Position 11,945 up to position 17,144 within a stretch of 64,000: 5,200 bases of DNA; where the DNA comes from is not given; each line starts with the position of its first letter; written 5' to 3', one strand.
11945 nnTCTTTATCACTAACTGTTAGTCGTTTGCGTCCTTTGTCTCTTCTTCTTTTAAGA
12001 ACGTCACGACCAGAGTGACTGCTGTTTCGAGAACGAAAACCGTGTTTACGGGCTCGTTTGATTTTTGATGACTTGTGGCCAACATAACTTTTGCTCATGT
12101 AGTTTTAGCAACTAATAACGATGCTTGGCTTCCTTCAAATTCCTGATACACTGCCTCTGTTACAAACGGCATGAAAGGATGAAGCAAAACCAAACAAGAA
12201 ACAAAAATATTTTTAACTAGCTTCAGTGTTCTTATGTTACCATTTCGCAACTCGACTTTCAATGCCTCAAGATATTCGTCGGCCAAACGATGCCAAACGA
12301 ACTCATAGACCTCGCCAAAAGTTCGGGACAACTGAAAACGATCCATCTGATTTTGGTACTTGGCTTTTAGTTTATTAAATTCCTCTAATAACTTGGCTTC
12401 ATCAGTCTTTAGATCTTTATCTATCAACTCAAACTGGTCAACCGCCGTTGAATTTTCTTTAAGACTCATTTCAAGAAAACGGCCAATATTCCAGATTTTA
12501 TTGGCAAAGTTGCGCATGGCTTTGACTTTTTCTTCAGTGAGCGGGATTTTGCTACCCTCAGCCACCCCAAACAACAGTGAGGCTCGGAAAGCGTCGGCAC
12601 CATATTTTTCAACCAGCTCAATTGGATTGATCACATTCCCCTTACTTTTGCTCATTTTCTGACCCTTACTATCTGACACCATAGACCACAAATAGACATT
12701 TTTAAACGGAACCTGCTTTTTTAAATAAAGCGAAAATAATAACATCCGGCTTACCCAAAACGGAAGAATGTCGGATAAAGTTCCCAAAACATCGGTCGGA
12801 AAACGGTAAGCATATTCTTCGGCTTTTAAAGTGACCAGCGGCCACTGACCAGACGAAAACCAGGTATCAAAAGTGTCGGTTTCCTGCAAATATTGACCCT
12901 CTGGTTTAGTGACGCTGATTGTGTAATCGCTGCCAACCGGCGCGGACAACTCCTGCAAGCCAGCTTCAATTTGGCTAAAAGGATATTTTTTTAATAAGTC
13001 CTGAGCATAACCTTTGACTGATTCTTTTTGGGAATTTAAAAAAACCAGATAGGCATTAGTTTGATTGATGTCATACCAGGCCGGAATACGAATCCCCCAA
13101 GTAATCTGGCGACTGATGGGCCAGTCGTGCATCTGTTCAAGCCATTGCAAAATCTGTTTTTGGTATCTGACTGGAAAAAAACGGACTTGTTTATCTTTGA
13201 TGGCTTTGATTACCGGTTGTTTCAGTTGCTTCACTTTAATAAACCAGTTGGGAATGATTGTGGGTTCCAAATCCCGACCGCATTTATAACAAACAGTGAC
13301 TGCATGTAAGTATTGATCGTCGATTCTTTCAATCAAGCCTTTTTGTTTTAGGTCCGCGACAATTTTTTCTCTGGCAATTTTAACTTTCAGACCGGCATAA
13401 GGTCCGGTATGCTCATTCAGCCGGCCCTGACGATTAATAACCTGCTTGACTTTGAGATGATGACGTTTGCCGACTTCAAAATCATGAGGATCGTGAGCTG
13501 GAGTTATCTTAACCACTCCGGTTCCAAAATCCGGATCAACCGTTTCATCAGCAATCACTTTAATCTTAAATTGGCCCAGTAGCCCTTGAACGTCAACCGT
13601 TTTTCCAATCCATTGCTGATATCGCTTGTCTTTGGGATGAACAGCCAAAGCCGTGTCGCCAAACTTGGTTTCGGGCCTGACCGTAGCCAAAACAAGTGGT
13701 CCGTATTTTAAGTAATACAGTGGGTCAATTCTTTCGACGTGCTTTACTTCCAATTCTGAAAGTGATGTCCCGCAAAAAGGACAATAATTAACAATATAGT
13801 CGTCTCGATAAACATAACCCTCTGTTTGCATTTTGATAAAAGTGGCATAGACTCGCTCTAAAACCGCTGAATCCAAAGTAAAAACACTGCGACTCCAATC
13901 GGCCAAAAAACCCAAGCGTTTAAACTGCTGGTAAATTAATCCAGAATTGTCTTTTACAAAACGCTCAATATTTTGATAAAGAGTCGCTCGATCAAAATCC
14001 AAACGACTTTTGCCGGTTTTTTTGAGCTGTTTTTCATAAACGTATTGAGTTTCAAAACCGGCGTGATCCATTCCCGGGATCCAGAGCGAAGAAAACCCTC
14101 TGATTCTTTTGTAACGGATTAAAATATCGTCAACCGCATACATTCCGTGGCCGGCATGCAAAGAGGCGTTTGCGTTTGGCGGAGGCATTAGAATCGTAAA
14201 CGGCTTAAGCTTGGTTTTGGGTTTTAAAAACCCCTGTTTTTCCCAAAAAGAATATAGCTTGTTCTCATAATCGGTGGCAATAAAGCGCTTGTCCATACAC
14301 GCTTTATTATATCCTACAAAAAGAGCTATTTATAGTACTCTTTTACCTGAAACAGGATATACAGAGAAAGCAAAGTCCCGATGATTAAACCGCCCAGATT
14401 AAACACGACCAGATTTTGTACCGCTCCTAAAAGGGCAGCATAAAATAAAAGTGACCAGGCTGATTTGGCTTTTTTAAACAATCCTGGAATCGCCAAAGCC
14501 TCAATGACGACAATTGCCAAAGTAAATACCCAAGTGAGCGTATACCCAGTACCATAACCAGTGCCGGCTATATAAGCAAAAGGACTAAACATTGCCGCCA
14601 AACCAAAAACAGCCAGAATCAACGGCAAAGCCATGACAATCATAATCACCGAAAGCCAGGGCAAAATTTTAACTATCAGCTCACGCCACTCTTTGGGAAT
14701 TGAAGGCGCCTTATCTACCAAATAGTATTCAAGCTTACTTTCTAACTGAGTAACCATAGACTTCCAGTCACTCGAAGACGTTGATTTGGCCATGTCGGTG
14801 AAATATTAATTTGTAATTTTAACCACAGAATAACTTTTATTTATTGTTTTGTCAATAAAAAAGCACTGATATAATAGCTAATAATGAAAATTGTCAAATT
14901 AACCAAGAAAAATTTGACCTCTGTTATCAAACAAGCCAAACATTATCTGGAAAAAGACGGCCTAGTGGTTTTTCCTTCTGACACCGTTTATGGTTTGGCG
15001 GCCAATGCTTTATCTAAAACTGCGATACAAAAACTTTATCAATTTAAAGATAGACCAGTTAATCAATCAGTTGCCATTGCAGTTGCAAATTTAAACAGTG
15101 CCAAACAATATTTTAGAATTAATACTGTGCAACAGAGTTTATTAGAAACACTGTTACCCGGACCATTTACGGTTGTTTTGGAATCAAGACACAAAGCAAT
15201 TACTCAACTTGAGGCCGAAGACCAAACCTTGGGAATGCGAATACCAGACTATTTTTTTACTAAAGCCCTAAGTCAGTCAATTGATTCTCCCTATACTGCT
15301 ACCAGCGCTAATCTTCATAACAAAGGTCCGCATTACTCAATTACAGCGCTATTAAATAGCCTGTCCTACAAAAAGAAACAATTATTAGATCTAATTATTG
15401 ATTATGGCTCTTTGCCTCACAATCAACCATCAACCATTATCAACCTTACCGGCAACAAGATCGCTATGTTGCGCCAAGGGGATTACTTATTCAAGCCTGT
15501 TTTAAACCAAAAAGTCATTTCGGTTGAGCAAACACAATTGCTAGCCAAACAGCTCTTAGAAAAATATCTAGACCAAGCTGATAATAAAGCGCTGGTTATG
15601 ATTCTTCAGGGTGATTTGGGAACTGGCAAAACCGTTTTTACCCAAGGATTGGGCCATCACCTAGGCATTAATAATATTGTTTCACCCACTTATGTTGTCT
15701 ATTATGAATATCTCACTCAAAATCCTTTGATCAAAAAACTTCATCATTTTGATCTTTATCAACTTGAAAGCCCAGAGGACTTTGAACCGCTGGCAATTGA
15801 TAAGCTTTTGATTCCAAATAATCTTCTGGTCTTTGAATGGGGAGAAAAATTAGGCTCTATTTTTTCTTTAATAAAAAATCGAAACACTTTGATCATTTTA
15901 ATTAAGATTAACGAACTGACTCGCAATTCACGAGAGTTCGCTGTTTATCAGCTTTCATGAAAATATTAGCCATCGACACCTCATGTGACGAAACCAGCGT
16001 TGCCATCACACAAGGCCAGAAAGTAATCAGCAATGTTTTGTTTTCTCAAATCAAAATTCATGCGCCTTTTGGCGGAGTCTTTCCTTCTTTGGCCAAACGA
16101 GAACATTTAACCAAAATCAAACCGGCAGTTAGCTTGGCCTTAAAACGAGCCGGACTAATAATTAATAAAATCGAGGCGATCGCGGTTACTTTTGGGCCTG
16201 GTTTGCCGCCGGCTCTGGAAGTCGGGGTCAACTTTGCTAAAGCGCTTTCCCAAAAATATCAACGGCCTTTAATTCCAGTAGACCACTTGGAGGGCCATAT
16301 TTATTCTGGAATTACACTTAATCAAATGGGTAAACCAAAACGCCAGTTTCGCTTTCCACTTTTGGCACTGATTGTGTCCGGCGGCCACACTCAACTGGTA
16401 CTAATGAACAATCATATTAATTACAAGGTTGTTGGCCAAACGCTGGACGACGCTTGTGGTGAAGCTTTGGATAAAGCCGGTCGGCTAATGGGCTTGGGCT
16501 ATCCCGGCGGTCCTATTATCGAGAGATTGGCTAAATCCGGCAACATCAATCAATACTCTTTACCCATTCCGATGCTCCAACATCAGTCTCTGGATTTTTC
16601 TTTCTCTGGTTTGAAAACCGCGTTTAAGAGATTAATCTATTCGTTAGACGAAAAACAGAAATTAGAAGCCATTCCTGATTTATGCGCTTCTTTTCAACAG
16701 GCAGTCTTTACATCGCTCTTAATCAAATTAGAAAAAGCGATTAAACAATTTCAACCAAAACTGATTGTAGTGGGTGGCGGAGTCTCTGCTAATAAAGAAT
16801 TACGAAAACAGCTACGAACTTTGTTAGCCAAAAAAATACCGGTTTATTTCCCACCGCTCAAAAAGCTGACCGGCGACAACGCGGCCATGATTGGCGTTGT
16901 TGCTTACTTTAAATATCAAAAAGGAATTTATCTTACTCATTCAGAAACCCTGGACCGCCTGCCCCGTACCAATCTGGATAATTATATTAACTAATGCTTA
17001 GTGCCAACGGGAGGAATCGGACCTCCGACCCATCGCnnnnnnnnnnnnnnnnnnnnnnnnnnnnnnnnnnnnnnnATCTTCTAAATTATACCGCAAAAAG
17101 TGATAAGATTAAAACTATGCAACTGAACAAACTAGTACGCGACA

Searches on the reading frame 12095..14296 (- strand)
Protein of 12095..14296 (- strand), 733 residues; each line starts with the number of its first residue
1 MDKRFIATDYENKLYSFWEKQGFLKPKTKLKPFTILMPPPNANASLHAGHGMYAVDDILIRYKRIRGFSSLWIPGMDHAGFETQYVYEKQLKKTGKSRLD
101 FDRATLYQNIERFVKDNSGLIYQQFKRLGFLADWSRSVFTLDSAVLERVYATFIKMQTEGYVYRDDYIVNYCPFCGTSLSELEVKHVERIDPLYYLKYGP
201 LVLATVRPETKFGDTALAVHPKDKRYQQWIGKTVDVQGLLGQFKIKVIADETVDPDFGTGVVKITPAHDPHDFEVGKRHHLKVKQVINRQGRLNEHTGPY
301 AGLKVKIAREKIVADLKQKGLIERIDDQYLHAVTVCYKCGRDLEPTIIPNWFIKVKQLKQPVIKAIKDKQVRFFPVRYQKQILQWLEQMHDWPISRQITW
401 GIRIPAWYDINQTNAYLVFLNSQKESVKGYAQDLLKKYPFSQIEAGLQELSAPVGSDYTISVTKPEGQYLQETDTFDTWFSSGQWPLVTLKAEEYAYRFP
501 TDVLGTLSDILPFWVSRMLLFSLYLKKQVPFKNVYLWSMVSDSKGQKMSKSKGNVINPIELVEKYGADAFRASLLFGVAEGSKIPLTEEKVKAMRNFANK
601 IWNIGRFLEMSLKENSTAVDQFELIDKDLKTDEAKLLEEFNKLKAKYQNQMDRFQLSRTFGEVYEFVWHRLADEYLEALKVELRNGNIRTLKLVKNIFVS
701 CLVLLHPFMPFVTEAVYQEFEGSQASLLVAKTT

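Call 7: search_protein_families(library=pfam, max_evalue=0.001, proteins=[window:12095-14296:-])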
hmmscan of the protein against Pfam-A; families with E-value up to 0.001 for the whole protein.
window:12095-14296:- (733 aa): 4 families
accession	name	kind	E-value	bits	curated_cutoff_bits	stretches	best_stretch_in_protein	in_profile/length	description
PF00133.28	tRNA-synt_1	-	2.5e-106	356.3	22.7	1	14-575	2-403/414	tRNA synthetases class I (I, L, M and V)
PF08264.19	Anticodon_1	-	1.8e-19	70.5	25.1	1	635-729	3-101/148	Anticodon-binding domain of tRNA ligase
PF09334.17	tRNA-synt_1g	-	2.8e-18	66.3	20.1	3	336-409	169-239/391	tRNA synthetases class I (M)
PF13603.12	tRNA-synt_1_2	-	1.3e-05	25.3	25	1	245-293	98-146/185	Leucyl-tRNA synthetase, editing domain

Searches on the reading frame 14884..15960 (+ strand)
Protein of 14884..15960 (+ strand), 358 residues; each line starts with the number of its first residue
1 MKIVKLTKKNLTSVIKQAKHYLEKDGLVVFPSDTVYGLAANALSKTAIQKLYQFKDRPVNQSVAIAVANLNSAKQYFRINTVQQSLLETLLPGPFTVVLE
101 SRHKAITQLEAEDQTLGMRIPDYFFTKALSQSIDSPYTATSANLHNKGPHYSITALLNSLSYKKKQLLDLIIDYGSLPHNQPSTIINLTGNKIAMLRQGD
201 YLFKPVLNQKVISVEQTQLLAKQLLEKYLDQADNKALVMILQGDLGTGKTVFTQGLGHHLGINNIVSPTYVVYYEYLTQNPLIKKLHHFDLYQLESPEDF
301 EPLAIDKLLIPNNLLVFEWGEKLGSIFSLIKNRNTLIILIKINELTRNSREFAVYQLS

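Call 8: search_protein_families(library=pfam, max_evalue=0.001, proteins=[window:14884-15960:+])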
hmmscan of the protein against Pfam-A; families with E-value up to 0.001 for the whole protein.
window:14884-15960:+ (358 aa): 2 families
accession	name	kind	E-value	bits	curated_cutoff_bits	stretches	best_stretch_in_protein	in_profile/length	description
PF01300.24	Sua5_yciO_yrdC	-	6e-41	140.3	25.1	1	21-199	2-178/178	Telomere recombination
PF02367.23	TsaE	-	1.6e-25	90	26.6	1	213-342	3-118/128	Threonylcarbamoyl adenosine biosynthesis protein TsaE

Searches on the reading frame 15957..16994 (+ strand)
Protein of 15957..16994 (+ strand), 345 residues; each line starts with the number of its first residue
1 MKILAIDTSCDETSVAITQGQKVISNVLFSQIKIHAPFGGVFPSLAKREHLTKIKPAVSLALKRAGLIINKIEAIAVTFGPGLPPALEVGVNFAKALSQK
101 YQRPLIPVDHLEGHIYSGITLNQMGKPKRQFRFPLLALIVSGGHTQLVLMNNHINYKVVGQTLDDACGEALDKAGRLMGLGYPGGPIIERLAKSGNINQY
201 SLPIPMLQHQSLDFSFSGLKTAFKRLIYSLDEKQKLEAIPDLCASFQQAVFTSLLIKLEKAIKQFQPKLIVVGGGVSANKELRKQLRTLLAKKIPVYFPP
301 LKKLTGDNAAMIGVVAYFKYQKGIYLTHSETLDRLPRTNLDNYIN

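Call 8: search_protein_families(library=pfam, max_evalue=0.001, proteins=[window:15957-16994:+])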
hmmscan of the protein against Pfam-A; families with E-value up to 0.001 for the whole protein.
window:15957-16994:+ (345 aa): 3 families
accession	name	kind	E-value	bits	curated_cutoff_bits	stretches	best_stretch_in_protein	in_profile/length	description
PF00814.31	TsaD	-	1.4e-86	290.9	24.8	1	22-313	1-263/264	tRNA N6-adenosine threonylcarbamoyltransferase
PF22521.2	HypF_C_2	-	7.7e-05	23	27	1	219-300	145-228/241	Carbamoyltransferase, Kae1-like Domain, second subdomain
PF00480.26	ROK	-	0.00054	20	22.9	1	252-319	220-292/294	ROK family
